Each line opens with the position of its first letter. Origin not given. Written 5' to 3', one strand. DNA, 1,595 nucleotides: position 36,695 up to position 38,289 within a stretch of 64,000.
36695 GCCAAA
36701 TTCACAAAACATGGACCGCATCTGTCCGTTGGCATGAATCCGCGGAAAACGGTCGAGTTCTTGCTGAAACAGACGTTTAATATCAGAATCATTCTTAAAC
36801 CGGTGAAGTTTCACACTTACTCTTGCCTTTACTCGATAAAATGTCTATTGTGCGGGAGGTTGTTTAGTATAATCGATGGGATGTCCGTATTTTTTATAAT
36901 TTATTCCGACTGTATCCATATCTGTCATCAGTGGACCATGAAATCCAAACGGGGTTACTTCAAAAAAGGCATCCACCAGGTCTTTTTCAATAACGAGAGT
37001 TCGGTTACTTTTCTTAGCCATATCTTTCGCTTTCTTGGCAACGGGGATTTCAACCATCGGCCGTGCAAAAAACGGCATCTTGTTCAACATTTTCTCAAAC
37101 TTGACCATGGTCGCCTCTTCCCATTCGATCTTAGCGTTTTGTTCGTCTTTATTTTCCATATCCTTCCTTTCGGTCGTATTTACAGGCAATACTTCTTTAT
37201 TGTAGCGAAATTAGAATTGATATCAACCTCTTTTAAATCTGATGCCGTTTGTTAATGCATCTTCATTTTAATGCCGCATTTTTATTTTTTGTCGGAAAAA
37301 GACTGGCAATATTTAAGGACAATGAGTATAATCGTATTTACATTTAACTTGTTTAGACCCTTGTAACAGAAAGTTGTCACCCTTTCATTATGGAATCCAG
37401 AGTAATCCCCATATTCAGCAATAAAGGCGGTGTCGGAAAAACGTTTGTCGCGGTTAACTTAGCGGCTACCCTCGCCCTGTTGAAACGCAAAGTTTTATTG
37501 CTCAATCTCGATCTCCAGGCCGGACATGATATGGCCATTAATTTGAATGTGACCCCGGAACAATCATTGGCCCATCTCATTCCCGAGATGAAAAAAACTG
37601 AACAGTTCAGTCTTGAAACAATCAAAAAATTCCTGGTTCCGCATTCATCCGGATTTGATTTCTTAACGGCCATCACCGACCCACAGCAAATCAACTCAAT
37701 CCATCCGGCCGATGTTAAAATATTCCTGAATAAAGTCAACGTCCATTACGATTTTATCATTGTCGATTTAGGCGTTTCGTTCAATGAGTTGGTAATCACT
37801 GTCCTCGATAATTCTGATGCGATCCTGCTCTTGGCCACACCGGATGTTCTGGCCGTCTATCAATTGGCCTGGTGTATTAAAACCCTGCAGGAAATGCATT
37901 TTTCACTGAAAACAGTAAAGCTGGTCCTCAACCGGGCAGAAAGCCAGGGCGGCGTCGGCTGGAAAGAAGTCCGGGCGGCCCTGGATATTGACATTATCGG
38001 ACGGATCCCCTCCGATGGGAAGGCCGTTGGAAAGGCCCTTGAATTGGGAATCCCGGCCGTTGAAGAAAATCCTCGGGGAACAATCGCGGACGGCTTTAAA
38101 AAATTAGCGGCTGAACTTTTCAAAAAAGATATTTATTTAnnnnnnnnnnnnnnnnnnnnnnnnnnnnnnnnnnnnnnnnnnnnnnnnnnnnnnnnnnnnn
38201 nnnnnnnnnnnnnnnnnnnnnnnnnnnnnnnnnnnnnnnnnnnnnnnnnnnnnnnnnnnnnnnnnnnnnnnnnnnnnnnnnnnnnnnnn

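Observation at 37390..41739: Orphan tandem pair of TadZ(CpaE)-TadA(CpaF) fusion ATPases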

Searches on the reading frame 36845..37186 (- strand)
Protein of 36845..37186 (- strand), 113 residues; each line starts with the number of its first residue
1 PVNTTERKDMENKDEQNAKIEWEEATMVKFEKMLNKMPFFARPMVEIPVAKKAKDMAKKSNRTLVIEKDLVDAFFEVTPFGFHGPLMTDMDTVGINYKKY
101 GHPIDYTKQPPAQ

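Call 10: search_protein_families(library=pfam, proteins=[window:36845-37186:-], max_evalue=0.001)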
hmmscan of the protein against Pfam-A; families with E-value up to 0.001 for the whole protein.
window:36845-37186:- (113 aa): 0 families

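Call 67: search_protein_families(library=ncbifam, proteins=[window:36845-37186:-], max_evalue=0.01)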
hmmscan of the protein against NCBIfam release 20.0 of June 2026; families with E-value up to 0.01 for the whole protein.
window:36845-37186:- (113 aa): 0 families

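Call 68: search_protein_families(library=pfam, proteins=[window:36845-37186:-], max_evalue=0.05)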
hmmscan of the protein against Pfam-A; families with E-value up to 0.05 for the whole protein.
window:36845-37186:- (113 aa): 2 families
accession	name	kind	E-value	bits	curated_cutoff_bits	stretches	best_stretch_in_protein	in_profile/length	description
PF08369.16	PCP_red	-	0.0053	17.2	32.5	1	31-54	6-29/45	Proto-chlorophyllide reductase 57 kD subunit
PF11084.13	DUF2621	-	0.013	15.9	27.7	1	9-102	44-137/139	Protein of unknown function (DUF2621)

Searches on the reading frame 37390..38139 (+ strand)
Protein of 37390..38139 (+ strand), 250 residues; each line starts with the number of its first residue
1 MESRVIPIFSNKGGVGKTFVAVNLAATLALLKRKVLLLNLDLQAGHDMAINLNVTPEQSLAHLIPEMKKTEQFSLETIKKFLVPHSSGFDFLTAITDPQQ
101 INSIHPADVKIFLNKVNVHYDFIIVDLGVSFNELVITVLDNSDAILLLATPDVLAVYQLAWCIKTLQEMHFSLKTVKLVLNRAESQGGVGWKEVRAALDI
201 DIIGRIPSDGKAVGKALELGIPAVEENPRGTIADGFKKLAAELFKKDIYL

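Call 47: search_solved_structures(query=window:37390-38139:+, max_evalue=0.001)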
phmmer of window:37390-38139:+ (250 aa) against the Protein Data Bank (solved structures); distinct sequences matched with E-value up to 0.001: 29.
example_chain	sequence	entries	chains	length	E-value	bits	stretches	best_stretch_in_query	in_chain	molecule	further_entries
3ea0_A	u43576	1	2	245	7.5e-17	64.9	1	4-232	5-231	ATPase, ParA family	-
6iub_A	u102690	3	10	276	7.6e-13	51.8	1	2-164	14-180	SpoOJ regulator (Soj)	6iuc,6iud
5j1j_A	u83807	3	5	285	1.9e-12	50.5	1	4-241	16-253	Site-determining protein | Transcriptional antiactivator FleN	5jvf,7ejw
1ion_A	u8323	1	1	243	2.9e-12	49.9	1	3-245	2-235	PROBABLE CELL DIVISION INHIBITOR MIND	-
8jmj_A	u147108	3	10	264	8.7e-12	48.3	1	2-165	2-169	SpoOJ regulator (Soj)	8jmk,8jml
8pb9_A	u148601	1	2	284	2.1e-11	47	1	4-241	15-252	Antiactivator FleN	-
8p53_A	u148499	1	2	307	2.8e-11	46.7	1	4-241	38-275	Antiactivator FleN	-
1g3q_A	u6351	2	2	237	1.2e-10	44.6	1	3-245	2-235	CELL DIVISION INHIBITOR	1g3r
1wcv_1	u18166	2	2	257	2.7e-09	40.1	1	4-174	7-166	SEGREGATION PROTEIN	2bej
4rz2_A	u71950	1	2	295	7.2e-09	38.8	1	4-233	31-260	Site-determining protein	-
8ray_B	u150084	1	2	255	1.2e-08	38.1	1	4-191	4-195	ParA family protein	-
1hyq_A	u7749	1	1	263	1.7e-08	37.6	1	4-240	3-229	CELL DIVISION INHIBITOR (MIND-1)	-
2bek_A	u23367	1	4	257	2.7e-08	36.9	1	4-174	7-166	SEGREGATION PROTEIN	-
4rz3_A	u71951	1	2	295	8.1e-08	35.3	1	4-233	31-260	Site-determining protein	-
4v03_A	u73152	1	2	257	1.4e-07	34.6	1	4-222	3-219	SITE-DETERMINING PROTEIN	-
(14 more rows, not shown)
